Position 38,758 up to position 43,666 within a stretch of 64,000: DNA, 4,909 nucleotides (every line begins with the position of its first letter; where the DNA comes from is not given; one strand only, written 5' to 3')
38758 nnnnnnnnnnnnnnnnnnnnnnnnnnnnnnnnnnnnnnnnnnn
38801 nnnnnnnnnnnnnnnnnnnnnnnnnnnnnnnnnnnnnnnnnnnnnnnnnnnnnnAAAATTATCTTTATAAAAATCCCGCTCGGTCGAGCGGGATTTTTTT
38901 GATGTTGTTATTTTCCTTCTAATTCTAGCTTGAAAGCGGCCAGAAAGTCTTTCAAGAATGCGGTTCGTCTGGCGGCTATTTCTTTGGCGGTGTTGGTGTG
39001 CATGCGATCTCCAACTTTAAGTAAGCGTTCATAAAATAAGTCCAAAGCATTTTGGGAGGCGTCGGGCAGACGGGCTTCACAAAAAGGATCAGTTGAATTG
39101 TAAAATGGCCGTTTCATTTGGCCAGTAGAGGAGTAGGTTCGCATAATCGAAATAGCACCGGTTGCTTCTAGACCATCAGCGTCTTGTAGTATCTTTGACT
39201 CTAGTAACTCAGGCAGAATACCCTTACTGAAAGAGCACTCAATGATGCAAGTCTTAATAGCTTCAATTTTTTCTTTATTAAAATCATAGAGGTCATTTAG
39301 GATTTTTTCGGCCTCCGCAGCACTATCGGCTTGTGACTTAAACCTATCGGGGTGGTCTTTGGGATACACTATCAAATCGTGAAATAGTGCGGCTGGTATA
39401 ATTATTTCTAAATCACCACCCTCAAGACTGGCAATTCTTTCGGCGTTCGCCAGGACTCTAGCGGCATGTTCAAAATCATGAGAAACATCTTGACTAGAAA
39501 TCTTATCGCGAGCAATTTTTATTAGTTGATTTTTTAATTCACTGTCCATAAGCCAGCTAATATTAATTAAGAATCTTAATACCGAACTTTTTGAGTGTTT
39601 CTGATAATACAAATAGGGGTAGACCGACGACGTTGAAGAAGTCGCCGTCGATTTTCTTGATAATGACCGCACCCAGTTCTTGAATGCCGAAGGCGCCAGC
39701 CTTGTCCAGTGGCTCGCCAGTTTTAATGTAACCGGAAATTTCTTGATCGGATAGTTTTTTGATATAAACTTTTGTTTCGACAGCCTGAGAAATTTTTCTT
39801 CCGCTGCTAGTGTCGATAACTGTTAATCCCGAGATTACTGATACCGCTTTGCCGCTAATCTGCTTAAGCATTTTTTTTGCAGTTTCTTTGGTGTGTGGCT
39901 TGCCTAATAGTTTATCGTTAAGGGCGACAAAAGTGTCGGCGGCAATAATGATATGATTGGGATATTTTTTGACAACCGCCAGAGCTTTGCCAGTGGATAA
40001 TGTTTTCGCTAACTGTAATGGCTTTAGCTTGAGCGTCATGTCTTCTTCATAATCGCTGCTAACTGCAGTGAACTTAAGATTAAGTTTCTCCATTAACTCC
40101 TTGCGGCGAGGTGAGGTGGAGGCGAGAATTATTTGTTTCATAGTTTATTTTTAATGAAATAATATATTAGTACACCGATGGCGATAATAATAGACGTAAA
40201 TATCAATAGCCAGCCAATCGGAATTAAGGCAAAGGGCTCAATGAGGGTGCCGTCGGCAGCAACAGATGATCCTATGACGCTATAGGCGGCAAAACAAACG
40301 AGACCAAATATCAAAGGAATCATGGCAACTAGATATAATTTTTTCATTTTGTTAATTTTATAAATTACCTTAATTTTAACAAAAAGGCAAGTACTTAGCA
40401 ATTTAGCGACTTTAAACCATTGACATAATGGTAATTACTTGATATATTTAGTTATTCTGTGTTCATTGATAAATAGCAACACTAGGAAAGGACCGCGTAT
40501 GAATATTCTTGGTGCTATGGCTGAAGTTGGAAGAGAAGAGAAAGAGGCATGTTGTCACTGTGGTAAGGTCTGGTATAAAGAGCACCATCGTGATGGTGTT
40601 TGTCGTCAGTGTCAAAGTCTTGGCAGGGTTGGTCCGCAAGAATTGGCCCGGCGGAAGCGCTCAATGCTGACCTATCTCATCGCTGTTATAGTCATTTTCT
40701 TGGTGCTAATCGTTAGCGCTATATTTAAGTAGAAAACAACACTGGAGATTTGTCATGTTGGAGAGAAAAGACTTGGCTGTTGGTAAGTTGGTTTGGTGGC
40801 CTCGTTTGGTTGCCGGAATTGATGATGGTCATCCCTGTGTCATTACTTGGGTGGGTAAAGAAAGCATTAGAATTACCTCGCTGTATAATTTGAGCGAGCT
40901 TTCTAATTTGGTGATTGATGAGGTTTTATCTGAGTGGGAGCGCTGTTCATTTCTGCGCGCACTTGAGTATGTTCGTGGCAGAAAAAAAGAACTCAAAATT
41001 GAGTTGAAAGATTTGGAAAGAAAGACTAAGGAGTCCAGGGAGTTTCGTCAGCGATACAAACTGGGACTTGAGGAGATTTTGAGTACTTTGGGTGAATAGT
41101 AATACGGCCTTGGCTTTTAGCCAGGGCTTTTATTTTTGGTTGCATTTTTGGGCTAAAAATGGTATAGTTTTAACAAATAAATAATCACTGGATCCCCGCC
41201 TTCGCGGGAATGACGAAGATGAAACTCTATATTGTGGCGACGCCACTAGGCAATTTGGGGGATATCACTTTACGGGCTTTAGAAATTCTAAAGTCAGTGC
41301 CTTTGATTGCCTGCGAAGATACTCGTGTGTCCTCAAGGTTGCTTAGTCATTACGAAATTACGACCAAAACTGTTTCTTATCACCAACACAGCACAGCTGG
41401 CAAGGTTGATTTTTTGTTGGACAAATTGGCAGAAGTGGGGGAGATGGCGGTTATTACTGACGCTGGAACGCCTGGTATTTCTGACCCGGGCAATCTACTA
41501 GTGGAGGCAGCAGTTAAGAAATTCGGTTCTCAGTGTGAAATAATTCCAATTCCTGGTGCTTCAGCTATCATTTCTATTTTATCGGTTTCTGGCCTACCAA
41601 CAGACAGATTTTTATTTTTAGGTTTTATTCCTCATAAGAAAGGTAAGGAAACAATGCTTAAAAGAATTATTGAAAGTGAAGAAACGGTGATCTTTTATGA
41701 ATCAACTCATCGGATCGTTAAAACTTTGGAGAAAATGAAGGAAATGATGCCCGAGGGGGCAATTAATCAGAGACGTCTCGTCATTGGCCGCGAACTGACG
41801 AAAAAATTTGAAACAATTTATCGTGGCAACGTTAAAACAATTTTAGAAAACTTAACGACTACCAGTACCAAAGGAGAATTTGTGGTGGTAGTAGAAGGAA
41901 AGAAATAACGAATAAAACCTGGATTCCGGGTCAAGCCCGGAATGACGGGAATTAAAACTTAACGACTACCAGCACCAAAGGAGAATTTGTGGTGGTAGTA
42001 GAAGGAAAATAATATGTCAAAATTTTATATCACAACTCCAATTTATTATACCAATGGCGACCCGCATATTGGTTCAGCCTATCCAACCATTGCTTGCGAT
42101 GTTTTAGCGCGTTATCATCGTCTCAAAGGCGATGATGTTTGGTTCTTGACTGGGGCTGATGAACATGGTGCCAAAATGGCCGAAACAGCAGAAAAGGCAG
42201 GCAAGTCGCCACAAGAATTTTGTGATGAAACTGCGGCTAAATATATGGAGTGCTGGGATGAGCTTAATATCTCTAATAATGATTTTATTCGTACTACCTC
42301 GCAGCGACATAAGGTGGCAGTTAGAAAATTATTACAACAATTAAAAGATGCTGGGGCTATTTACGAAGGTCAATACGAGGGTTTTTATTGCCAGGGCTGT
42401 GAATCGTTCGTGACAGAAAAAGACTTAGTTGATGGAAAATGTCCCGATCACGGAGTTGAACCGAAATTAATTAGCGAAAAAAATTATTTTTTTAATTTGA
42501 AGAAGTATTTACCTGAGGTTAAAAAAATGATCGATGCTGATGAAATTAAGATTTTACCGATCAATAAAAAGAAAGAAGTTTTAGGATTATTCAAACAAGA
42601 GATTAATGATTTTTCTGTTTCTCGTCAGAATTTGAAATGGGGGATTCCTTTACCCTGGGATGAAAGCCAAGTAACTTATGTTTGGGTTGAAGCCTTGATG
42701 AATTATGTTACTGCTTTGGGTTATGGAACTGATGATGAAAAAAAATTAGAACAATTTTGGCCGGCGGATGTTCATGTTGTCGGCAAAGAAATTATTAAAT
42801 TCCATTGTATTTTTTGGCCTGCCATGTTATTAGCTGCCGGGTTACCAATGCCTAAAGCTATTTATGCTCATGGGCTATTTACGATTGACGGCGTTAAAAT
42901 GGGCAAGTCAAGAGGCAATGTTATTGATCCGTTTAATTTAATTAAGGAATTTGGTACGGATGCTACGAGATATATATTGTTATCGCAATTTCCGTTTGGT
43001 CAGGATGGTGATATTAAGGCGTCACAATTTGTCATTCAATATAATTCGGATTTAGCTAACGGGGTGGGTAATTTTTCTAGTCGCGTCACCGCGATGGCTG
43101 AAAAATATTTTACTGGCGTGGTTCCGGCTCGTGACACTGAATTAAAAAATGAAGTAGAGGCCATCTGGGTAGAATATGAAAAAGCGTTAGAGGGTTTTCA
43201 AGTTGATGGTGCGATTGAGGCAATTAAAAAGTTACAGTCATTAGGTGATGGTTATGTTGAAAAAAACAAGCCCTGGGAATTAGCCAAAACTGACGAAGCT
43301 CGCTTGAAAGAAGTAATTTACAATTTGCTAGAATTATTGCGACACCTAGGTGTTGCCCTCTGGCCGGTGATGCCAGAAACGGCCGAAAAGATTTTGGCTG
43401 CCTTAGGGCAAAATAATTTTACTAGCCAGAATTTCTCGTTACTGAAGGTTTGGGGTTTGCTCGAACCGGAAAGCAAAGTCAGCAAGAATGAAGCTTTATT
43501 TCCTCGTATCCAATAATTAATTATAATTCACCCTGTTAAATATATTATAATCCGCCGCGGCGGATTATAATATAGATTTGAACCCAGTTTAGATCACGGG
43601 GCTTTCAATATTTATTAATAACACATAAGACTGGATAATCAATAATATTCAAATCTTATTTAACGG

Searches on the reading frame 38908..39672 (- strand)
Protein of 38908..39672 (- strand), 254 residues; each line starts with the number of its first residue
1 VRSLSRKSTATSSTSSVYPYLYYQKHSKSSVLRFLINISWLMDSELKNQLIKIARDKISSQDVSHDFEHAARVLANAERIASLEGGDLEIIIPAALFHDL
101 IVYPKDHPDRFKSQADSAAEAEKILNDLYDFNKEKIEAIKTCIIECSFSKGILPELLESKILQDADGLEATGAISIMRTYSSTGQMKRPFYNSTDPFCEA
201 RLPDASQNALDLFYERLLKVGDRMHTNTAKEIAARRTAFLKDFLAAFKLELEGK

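Call 47: search_protein_families(library=pfam, proteins=[window:38908-39672:-], max_evalue=0.001)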
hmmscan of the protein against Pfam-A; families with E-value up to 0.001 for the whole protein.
window:38908-39672:- (254 aa): 1 family
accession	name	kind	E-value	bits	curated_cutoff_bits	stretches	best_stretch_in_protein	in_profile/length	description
PF01966.28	HD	-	1.3e-08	35.6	22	1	67-170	2-115/116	HD domain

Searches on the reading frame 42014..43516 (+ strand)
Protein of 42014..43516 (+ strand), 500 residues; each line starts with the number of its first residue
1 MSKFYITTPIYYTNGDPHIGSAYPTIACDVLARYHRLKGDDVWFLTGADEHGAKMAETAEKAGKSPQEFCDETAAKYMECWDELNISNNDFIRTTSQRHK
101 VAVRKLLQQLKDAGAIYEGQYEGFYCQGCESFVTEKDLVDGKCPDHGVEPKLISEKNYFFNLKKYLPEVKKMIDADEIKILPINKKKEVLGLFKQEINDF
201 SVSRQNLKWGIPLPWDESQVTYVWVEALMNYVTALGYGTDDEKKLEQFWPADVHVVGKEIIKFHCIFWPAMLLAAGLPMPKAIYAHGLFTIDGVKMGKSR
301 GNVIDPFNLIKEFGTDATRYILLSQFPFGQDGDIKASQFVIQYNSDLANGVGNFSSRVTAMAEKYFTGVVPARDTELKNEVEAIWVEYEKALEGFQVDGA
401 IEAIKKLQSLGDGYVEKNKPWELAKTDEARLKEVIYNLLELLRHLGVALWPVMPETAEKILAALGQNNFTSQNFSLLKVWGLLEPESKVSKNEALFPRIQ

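Call 47: search_protein_families(library=pfam, proteins=[window:42014-43516:+], max_evalue=0.001)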
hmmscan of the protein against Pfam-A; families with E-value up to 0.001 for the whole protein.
window:42014-43516:+ (500 aa): 5 families
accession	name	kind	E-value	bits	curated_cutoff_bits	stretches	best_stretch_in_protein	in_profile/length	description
PF09334.17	tRNA-synt_1g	-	1.9e-105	353.3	20.1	2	148-358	174-390/391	tRNA synthetases class I (M)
PF00133.28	tRNA-synt_1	-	2e-32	112.9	22.7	2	3-214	24-244/414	tRNA synthetases class I (I, L, M and V)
PF01406.26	tRNA-synt_1e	-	4.3e-13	49.7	27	1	15-122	21-127/301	tRNA synthetases class I (C) catalytic domain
PF19303.5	Anticodon_3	-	1.1e-11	45.3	23.5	1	370-499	7-135/152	Anticodon binding domain of methionyl tRNA ligase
PF08264.19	Anticodon_1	-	2.6e-06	27.8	25.1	1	377-470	4-99/148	Anticodon-binding domain of tRNA ligase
